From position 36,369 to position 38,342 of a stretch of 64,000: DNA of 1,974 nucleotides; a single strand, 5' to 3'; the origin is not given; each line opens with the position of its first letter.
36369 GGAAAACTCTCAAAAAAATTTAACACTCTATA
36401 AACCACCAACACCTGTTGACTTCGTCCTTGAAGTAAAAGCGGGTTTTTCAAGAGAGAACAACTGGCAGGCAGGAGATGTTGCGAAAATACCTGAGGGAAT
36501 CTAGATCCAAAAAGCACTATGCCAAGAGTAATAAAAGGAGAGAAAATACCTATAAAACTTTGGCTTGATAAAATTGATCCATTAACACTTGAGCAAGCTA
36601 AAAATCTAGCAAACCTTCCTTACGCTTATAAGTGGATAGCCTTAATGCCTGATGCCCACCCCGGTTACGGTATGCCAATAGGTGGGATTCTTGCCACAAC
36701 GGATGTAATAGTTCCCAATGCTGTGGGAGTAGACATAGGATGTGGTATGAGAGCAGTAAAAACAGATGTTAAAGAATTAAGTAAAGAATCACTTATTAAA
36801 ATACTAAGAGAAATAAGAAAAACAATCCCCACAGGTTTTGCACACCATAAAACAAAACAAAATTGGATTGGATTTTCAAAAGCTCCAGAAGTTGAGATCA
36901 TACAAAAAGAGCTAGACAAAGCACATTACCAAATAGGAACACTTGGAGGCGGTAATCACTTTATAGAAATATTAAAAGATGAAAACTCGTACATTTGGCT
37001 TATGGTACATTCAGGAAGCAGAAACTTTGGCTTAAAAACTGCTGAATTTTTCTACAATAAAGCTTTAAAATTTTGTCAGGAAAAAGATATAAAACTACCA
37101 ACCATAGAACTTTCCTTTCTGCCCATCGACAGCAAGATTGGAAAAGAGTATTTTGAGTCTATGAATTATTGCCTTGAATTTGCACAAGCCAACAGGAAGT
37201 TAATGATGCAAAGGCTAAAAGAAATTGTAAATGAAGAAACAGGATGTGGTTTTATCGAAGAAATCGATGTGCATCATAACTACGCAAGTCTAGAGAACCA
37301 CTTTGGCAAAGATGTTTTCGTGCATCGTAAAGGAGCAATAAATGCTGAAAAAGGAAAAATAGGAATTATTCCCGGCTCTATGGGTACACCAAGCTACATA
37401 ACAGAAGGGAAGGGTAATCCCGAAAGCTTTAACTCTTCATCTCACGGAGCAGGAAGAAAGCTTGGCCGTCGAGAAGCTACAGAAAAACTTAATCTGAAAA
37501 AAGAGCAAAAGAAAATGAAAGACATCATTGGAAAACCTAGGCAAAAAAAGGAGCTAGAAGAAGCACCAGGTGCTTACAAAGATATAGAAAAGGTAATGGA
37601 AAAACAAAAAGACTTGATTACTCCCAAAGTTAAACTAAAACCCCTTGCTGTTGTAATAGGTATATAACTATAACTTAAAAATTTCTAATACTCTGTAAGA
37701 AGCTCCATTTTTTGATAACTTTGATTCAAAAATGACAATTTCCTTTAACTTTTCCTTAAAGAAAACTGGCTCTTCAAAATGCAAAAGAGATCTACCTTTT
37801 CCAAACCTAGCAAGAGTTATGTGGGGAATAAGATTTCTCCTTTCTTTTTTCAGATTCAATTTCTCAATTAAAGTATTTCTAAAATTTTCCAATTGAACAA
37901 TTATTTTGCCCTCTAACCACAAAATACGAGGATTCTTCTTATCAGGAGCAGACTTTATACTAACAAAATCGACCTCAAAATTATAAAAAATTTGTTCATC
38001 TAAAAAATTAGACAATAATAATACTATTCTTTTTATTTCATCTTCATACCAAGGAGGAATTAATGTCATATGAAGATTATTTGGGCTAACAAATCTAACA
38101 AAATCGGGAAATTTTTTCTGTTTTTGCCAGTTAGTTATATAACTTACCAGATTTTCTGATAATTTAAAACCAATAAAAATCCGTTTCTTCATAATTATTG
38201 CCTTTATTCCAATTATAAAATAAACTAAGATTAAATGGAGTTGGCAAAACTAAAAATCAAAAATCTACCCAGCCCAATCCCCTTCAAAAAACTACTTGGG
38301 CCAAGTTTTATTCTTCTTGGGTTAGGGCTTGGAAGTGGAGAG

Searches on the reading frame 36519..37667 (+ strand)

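Call 7: search_protein_families(library=pfam, proteins=[window:36519-37667:+], max_evalue=0.01)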
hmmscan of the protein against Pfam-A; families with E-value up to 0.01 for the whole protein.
window:36519-37667:+ (382 aa): 1 family
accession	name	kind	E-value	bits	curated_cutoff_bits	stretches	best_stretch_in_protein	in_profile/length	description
PF01139.22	RtcB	-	2.5e-107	360.2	27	1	26-379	1-424/426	tRNA-splicing ligase RtcB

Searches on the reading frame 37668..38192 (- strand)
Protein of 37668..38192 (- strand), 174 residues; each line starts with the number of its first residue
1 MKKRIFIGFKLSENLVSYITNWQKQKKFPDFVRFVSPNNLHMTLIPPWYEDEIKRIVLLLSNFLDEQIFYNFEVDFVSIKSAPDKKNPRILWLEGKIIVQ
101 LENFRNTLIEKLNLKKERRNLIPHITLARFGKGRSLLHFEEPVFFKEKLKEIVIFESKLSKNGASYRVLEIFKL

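Call 7: search_protein_families(library=pfam, proteins=[window:37668-38192:-], max_evalue=0.01)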
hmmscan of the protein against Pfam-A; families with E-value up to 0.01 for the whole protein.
window:37668-38192:- (174 aa): 2 families
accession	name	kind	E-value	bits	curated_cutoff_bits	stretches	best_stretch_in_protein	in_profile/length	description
PF02834.22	LigT_PEase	-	1e-09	38.8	23.3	2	14-92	6-87/87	LigT like Phosphoesterase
PF13563.12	2_5_RNA_ligase2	-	1e-06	29.3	27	1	35-135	21-121/152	2'-5' RNA ligase superfamily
